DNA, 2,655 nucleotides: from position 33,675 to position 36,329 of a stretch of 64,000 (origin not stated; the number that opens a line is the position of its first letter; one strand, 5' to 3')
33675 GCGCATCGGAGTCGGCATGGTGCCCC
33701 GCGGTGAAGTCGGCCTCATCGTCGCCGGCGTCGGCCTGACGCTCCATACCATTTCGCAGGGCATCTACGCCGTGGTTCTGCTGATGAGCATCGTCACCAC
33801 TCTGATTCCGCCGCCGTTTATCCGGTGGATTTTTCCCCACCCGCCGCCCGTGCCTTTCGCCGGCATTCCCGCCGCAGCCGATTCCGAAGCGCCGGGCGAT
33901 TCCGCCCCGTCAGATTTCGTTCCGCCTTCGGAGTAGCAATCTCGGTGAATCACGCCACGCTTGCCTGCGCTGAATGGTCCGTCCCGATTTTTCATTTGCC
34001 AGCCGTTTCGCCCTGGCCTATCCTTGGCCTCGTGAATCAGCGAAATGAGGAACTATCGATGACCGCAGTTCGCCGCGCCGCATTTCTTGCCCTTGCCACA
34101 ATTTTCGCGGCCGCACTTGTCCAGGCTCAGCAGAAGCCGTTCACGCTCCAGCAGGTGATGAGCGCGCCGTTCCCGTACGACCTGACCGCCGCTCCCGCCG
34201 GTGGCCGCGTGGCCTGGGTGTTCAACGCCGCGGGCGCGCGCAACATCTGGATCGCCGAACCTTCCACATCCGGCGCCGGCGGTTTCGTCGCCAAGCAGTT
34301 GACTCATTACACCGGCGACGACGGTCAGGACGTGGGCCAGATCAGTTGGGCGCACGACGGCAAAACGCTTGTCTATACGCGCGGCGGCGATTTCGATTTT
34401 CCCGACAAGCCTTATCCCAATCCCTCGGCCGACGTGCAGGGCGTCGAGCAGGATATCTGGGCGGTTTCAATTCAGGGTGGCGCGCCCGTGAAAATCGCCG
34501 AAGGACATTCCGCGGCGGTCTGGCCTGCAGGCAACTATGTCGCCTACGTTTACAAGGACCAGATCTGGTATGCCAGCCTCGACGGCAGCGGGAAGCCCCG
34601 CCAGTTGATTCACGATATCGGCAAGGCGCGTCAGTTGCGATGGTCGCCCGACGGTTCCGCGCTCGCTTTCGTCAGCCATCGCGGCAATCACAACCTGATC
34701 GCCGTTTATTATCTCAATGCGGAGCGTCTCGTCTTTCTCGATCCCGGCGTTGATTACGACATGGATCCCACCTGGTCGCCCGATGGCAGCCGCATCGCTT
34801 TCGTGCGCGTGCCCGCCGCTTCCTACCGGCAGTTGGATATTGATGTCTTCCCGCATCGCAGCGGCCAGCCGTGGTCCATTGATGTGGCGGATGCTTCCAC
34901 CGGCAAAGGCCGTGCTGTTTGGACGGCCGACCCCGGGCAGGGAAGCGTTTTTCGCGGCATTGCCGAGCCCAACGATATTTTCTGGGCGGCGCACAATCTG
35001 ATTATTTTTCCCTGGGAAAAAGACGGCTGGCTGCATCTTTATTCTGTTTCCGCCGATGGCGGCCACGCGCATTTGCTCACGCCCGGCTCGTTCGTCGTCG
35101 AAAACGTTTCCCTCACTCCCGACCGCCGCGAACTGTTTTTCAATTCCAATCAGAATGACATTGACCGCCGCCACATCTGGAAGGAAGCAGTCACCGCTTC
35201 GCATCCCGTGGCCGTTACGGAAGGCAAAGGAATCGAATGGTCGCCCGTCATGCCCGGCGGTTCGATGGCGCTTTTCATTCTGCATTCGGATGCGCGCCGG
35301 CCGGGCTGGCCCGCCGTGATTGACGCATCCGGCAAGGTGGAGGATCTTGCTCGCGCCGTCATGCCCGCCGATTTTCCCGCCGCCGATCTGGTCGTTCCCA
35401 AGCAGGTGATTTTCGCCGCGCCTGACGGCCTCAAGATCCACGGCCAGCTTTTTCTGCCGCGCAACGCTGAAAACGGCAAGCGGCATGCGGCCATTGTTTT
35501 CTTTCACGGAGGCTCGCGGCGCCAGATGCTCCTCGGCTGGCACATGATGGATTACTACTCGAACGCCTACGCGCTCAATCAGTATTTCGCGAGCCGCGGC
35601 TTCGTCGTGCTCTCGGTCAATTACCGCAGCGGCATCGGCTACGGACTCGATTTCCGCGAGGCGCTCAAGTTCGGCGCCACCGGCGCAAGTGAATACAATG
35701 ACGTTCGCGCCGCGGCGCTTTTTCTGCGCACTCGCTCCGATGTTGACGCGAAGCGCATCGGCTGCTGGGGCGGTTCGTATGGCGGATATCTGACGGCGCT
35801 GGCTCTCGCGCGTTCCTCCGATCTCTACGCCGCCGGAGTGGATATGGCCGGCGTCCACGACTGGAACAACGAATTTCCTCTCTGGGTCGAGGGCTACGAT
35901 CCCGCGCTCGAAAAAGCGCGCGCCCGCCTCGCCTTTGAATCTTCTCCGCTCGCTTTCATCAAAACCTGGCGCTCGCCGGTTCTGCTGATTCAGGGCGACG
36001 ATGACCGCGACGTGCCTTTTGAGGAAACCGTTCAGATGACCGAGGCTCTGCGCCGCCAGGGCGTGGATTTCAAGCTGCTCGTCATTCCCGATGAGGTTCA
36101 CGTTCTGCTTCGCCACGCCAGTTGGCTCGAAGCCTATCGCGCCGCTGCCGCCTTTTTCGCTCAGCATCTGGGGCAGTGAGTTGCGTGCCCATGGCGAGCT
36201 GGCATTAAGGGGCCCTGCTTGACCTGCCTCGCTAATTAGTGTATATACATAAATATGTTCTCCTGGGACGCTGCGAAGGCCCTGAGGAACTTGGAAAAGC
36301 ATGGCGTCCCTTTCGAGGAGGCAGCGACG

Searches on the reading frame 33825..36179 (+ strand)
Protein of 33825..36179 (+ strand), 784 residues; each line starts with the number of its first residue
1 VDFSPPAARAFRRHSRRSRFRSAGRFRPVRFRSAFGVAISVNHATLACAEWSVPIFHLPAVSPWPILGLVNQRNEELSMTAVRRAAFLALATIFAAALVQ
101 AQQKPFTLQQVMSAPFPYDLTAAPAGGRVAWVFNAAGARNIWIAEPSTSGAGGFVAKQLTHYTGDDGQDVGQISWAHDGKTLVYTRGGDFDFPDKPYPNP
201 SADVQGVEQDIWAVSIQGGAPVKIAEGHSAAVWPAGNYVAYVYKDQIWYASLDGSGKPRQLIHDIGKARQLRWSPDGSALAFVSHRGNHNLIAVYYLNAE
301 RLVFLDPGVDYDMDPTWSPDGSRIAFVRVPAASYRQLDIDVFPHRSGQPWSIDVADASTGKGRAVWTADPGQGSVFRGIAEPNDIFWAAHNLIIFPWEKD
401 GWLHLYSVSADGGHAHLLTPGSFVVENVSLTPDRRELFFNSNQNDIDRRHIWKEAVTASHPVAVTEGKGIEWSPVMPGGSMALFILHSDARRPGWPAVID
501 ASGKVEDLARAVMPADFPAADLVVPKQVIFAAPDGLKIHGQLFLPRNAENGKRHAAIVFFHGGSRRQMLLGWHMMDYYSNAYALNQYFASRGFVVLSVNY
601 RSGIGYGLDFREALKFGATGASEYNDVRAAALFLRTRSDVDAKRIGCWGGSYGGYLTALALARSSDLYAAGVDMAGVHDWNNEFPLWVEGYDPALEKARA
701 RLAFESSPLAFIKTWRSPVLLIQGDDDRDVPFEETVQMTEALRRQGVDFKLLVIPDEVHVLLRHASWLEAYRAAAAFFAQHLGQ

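Call 3: search_protein_families(library=pfam, proteins=[window:33825-36179:+], max_evalue=0.01)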
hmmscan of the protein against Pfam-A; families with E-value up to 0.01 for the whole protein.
window:33825-36179:+ (784 aa): 11 families
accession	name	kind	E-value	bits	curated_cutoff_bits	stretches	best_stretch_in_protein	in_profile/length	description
PF00326.27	Peptidase_S9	-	9.1e-42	143.4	22.6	1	586-783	8-211/213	Prolyl oligopeptidase family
PF07676.18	PD40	-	2.6e-16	59.5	20.9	1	311-328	10-27/38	WD40-like Beta Propeller Repeat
PF00930.27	DPPIV_N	-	1.2e-15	57.5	22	1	388-471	245-330/354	Dipeptidyl peptidase IV (DPP IV) N-terminal region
PF20434.5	BD-FAE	-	1.8e-12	47.7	26.8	1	543-742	4-215/215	BD-FAE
PF01738.24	DLH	-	1.7e-07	31.5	21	1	584-775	33-201/217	Dienelactone hydrolase family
PF02129.25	Peptidase_S15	-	2e-06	28.2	23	1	580-685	46-136/262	X-Pro dipeptidyl-peptidase (S15 family)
PF00561.26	Abhydrolase_1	-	2.2e-05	24.7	25.8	1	556-698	2-123/245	alpha/beta hydrolase fold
PF05448.18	AXE1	-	0.00024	20.4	21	1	512-663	44-196/321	Acetyl xylan esterase (AXE1)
PF07859.19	Abhydrolase_3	-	0.00096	19.4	25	0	557-666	1-94/210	alpha/beta hydrolase fold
PF12146.15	Hydrolase_4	-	0.002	17.9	27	0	714-762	189-235/239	Serine aminopeptidase, S33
PF12894.13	ANAPC4_WD40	-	0.0058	17.3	22.9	0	266-295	39-68/91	Anaphase-promoting complex subunit 4 WD40 domain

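Call 7: search_protein_families(library=ncbifam, proteins=[window:33825-36179:+], max_evalue=0.01)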
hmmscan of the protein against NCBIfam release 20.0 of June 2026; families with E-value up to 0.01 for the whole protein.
window:33825-36179:+ (784 aa): 10 families
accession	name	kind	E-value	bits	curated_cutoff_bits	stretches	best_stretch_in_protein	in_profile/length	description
NF053518.1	DipepPtdsDpp5Prph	equivalog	1.4e-26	93.2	900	1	422-764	297-636/655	dipeptidyl-peptidase Dpp5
NF033523.0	lasso_peptidase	equivalog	3.7e-24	85.5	400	2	586-772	430-627/638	Atxe2 family lasso peptide isopeptidase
TIGR02800.1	propeller_TolB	equivalog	2.1e-12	46.7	343.15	1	246-327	172-252/418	Tol-Pal system beta propeller repeat protein TolB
NF002183.0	PRK01029.1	equivalog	1.3e-08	34.3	405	1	255-336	269-352/429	Tol-Pal system protein TolB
NF050058.1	e_dPHAscl_type1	hypoth_equivalog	1.1e-07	31.6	150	1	540-740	10-202/276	extracellular catalytic domain type 1 short-chain-length polyhydroxyalkanoate depolymerase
NF007857.0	PRK10566.1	equivalog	4.3e-06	26.7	201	1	623-782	87-249/249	esterase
NF047920.1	lactonase_UilS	equivalog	7.3e-06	25.9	400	1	547-666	17-121/285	UilS family quorum-quenching N-acyl-homoserine lactonase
NF058650.1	GCSAG_HSLs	subfamily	8.1e-05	22.3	410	0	717-783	247-314/314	GCSAG motif subfamily hormone-sensitive lipase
NF058653.1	LipP1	equivalog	0.00086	18.2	350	0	537-659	57-160/300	LipP1 family hormone-sensitive lipase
NF058649.1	GTSAG_HSLs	subfamily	0.008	15.6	380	0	718-782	247-312/312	GTSAG motif subfamily hormone-sensitive lipase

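Call 9: find_related_loci(query=window:34059-36176:+, collection=genome_contigs, flank=10000)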
Query window:34059-36176:+ (706 aa) in genome_contigs; peptide patterns used: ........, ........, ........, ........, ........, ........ (x = any residue, [..] = any of these).
316 stretches matched a pattern; 286 encode a relative of the query (tblastn E <= 1e-3); the best 80 are kept; 80 distinct loci.
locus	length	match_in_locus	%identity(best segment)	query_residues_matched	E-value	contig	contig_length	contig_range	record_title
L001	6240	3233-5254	60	28-705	0e+0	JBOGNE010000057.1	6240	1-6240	MAG: Candidatus Acidiferrales bacterium isolate H1-S_metabat2.bin.12 k127_354063, whole genome shotgun sequence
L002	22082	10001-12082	58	8-704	0e+0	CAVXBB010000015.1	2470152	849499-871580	MAG: uncultured Acidobacteriaceae bacterium isolate MFD02579.bin.2.56 genome assembly, contig: contig_5146, whole genome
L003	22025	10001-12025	60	28-706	0e+0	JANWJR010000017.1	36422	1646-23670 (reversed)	MAG: Candidatus Acidiferrales bacterium isolate CRAIB_MAG72 c_000000007610, whole genome shotgun sequence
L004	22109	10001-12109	58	5-704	0e+0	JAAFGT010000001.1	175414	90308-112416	MAG: Acidipila sp. isolate Bin5_1 scaffold_29, whole genome shotgun sequence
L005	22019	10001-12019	58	26-704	0e+0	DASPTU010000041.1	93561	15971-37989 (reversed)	MAG TPA_asm: Terriglobales bacterium isolate SMAG_U12285 k141_1094650, whole genome shotgun sequence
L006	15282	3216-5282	59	8-705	0e+0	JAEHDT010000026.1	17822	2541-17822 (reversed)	MAG: Gemmatimonadetes bacterium isolate EFPC_76 k127_1294092, whole genome shotgun sequence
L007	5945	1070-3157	57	1-704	0e+0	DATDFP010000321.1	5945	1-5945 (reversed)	MAG TPA_asm: Gemmatimonadales bacterium isolate SMAG_U229 k141_1491501, whole genome shotgun sequence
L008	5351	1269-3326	57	10-704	0e+0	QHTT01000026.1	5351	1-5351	MAG: Gemmatimonadetes bacterium isolate AG45 14_1009_05_20cm_scaffold_17029_curated, whole genome shotgun sequence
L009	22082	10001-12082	56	4-704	0e+0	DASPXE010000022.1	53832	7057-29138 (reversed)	MAG TPA_asm: Gemmatimonadales bacterium isolate SMAG_U11559 k141_1289351, whole genome shotgun sequence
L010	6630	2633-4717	56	1-705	0e+0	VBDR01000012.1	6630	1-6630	MAG: Chloroflexi bacterium isolate CF_5 14_1009_02_40cm_scaffold_14080, whole genome shotgun sequence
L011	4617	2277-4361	55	2-704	0e+0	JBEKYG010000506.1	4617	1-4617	MAG: Acidobacteriota bacterium isolate SPRUCE 66 SPRUCE_66_506, whole genome shotgun sequence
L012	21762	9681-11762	57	5-706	0e+0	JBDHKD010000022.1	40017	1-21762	MAG: Gemmatimonadota bacterium isolate BHB10-38_Bin_112 BHB10-38_Bin_112_scaffold_2872, whole genome shotgun sequence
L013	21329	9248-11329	56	1-704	0e+0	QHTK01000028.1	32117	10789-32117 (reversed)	MAG: Gemmatimonadetes bacterium isolate AG8 14_1009_05_30cm_scaffold_1432_curated, whole genome shotgun sequence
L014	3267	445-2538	56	1-704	0e+0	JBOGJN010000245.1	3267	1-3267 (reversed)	MAG: Thermoanaerobaculia bacterium isolate H1-B1_maxbin2.bin.82_sub k127_2640741, whole genome shotgun sequence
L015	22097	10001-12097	56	1-706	0e+0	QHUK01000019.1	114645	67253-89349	MAG: Gemmatimonadetes bacterium isolate AG3 14_0919_02_20cm_scaffold_78_curated, whole genome shotgun sequence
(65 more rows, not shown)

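Call 23: find_homologous_proteins(query=window:34059-36176:+, max_evalue=1e-50)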
Query window:34059-36176:+ (706 aa): 7828 proteins with E <= 1e-50 among 8000 candidates; the best 120 are listed.
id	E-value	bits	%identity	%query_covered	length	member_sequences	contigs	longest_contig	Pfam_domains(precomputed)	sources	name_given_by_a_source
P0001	0.0e+0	1639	100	100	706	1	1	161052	PF02129.25,PF00326.28,PF26549.1,PF00930.28,PF01738.25,PF26550.2,PF00561.27,PF07676.19,PF20434.6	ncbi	-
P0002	0.0e+0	1173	72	100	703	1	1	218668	PF02129.25,PF00326.28,PF26549.1,PF00930.28,PF01738.25,PF26550.2,PF07676.19,PF20434.6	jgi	jgi:dipeptidyl aminopeptidase/acylaminoacyl peptidase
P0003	0.0e+0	1025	64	99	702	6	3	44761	PF02129.25,PF00326.28,PF26549.1,PF00930.28,PF01738.25,PF26550.2,PF07676.19,PF20434.6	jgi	jgi:dipeptidyl aminopeptidase/acylaminoacyl peptidase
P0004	0.0e+0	1018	63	99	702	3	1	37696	PF02129.25,PF00326.28,PF26549.1,PF00930.28,PF05448.19,PF01738.25,PF26550.2,PF07676.19,PF20434.6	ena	-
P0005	0.0e+0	1018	63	98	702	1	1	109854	PF02129.25,PF00326.28,PF07859.20,PF26549.1,PF00930.28,PF05448.19,PF01738.25,PF26550.2,PF07676.19,PF20434.6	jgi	jgi:dipeptidyl aminopeptidase/acylaminoacyl peptidase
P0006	5.3e-298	1008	63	99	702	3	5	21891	PF02129.25,PF00326.28,PF26549.1,PF00930.28,PF01738.25,PF26550.2,PF07676.19,PF20434.6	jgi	jgi:dipeptidyl aminopeptidase/acylaminoacyl peptidase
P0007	5.4e-296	1002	62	99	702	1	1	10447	PF02129.25,PF00326.28,PF07859.20,PF26549.1,PF00930.28,PF05448.19,PF01738.25,PF26550.2,PF07676.19,PF20434.6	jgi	jgi:dipeptidyl aminopeptidase/acylaminoacyl peptidase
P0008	1.2e-295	1001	62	100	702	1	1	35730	PF02129.25,PF00326.28,PF26549.1,PF00930.28,PF01738.25,PF26550.2,PF07676.19,PF20434.6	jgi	jgi:dipeptidyl aminopeptidase/acylaminoacyl peptidase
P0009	3.4e-295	999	62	100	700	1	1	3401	PF02129.25,PF00326.28,PF26549.1,PF00930.28,PF05448.19,PF01738.25,PF26550.2,PF07676.19,PF20434.6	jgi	jgi:dipeptidyl aminopeptidase/acylaminoacyl peptidase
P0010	2.7e-294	996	63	100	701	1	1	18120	PF02129.25,PF00326.28,PF07859.20,PF26549.1,PF00930.28,PF05448.19,PF01738.25,PF26550.2,PF07676.19,PF20434.6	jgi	jgi:dipeptidyl aminopeptidase/acylaminoacyl peptidase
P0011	3.4e-294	996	63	98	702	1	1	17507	PF02129.25,PF00326.28,PF26549.1,PF00930.28,PF01738.25,PF26550.2,PF07676.19,PF20434.6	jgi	jgi:dipeptidyl aminopeptidase/acylaminoacyl peptidase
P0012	1.5e-293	994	62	99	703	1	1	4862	PF02129.25,PF00326.28,PF26549.1,PF00930.28,PF01738.25,PF26550.2,PF07676.19,PF20434.6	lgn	-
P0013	1.8e-293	993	62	98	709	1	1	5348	PF02129.25,PF00326.28,PF10647.16,PF26549.1,PF00930.28,PF01738.25,PF26550.2,PF07676.19,PF20434.6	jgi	jgi:dipeptidyl aminopeptidase/acylaminoacyl peptidase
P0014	3.1e-293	993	61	99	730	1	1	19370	PF02129.25,PF00326.28,PF26549.1,PF00930.28,PF01738.25,PF26550.2,PF07676.19,PF20434.6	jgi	jgi:dipeptidyl aminopeptidase/acylaminoacyl peptidase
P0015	6.1e-293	992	63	98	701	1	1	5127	PF02129.25,PF00326.28,PF26549.1,PF00930.28,PF01738.25,PF26550.2,PF07676.19,PF20434.6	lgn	-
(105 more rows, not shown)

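Call 24: find_encoding_contigs(protein=P0002, flank=10000, max_places=3)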
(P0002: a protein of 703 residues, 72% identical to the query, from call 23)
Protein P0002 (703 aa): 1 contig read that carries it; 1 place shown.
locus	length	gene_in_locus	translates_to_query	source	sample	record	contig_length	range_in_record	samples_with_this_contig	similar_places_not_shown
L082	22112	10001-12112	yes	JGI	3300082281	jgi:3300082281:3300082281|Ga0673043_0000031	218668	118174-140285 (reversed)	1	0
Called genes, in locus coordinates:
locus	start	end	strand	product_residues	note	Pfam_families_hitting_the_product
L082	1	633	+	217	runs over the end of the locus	PF13490:zf-HC2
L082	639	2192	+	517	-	-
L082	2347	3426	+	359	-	PF00515:TPR_1 (faint)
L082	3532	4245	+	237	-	PF14622:Ribonucleas_3_3, PF00636:Ribonuclease_3, PF00035:dsrm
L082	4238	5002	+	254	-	PF10502:Peptidase_S26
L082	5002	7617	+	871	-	PF05170:AsmA, PF05359:DUF748, PF13116:YhdP, PF05170:AsmA (weak)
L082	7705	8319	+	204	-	-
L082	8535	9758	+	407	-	PF00999:Na_H_Exchanger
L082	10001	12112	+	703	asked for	PF07676:PD40 (faint), PF26549:Tricorn_N, PF26550:Tricorn_2nd (weak), PF00930:DPPIV_N, PF01738:DLH, PF02129:Peptidase_S15 (faint), PF20434:BD-FAE (weak), PF00326:Peptidase_S9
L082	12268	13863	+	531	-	PF00682:HMGL-like, PF22617:HCS_D2, PF08502:LeuA_dimer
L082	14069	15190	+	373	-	PF00180:Iso_dh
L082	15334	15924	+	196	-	PF01135:PCMT (weak), PF13489:Methyltransf_23 (weak), PF01209:Ubie_methyltran, PF13847:Methyltransf_31, PF13649:Methyltransf_25, PF08241:Methyltransf_11, PF08242:Methyltransf_12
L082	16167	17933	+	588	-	PF07969:Amidohydro_3, PF01979:Amidohydro_1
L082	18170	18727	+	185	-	PF04519:Bactofilin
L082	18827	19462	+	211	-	-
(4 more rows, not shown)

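Call 25: find_encoding_contigs(protein=P0001, flank=10000, max_places=3)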
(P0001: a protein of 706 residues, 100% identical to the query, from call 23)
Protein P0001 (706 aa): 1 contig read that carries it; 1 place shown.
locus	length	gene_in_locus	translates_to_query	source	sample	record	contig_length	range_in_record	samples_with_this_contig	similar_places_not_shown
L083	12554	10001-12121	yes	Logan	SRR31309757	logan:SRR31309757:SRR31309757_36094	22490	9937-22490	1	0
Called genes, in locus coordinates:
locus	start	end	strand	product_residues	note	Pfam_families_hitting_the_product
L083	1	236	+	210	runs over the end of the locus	PF04542:Sigma70_r2, PF08281:Sigma70_r4_2, PF04545:Sigma70_r4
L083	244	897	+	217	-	PF13490:zf-HC2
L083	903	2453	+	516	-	PF07719:TPR_2 (faint)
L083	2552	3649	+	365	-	PF07719:TPR_2 (faint), PF13424:TPR_12 (faint), PF21033:RMD1-3 (faint), PF13181:TPR_8 (faint), PF00515:TPR_1 (weak)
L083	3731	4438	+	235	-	PF14622:Ribonucleas_3_3, PF00636:Ribonuclease_3, PF00035:dsrm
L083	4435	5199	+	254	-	PF10502:Peptidase_S26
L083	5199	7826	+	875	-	PF05170:AsmA, PF05359:DUF748, PF13116:YhdP, PF05170:AsmA (weak)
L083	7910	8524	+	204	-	-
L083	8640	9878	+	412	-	PF00999:Na_H_Exchanger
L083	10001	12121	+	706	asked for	PF26550:Tricorn_2nd (faint), PF26549:Tricorn_N, PF07676:PD40 (weak), PF00930:DPPIV_N (weak), PF02129:Peptidase_S15 (faint), PF20434:BD-FAE, PF01738:DLH, PF00326:Peptidase_S9, +1 more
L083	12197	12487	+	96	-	PF04365:BrnT_toxin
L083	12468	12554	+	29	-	?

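Call 26: find_encoding_contigs(protein=P0005, flank=8000, max_places=2)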
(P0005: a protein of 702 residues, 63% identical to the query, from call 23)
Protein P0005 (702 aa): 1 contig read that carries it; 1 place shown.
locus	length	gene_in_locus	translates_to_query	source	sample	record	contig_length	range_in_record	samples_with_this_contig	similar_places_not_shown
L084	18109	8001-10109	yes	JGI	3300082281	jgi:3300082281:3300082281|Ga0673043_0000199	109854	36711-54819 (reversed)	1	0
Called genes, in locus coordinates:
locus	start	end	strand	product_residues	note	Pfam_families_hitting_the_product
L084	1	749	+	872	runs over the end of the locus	PF05170:AsmA, PF05359:DUF748, PF13116:YhdP (weak), PF05170:AsmA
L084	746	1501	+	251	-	-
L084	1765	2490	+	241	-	-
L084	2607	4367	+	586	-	-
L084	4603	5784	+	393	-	PF00999:Na_H_Exchanger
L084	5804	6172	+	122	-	-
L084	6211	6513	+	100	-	-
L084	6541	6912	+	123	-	PF00837:T4_deiodinase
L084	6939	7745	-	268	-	PF00106:adh_short, PF08659:KR, PF13561:adh_short_C2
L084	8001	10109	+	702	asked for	PF07676:PD40 (faint), PF26550:Tricorn_2nd (weak), PF26549:Tricorn_N (weak), PF00930:DPPIV_N, PF05448:AXE1 (weak), PF01738:DLH, PF20434:BD-FAE (weak), PF00326:Peptidase_S9, +2 more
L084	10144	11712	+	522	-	-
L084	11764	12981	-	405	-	PF12704:MacB_PCD, PF02687:FtsX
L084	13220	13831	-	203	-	PF07238:PilZ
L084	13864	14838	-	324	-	PF13487:HD_5, PF01966:HD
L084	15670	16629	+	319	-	PF00072:Response_reg, PF00990:GGDEF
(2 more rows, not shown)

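Call 27: find_encoding_contigs(protein=P0003, flank=8000, max_places=3)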
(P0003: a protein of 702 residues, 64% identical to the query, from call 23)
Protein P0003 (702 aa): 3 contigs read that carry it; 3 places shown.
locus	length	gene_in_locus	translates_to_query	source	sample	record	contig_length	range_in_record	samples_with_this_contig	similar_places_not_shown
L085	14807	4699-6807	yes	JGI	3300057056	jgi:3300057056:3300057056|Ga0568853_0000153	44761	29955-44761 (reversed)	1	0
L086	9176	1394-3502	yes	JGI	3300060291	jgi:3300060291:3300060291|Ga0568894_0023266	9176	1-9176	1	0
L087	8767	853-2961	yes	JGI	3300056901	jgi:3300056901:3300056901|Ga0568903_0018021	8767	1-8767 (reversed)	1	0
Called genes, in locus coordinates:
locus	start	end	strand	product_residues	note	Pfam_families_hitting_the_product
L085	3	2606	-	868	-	?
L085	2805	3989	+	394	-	PF00999:Na_H_Exchanger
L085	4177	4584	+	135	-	-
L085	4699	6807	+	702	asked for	PF07676:PD40 (faint), PF26550:Tricorn_2nd, PF26549:Tricorn_N, PF00930:DPPIV_N, PF01738:DLH, PF02129:Peptidase_S15 (faint), PF20434:BD-FAE (faint), PF00326:Peptidase_S9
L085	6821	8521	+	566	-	PF03571:Peptidase_M49 (faint)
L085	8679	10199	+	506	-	-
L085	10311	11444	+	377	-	PF00149:Metallophos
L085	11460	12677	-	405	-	PF12704:MacB_PCD, PF02687:FtsX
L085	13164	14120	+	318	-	PF00072:Response_reg, PF00990:GGDEF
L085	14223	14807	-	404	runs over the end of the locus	PF00753:Lactamase_B (weak), PF12706:Lactamase_B_2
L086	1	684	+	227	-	?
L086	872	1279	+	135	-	-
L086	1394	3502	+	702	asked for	PF07676:PD40 (faint), PF26550:Tricorn_2nd, PF26549:Tricorn_N, PF00930:DPPIV_N, PF01738:DLH, PF02129:Peptidase_S15 (faint), PF20434:BD-FAE (faint), PF00326:Peptidase_S9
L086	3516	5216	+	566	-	PF03571:Peptidase_M49 (faint)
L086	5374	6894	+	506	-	-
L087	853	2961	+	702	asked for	PF07676:PD40 (faint), PF26550:Tricorn_2nd, PF26549:Tricorn_N, PF00930:DPPIV_N, PF01738:DLH, PF02129:Peptidase_S15 (faint), PF20434:BD-FAE (faint), PF00326:Peptidase_S9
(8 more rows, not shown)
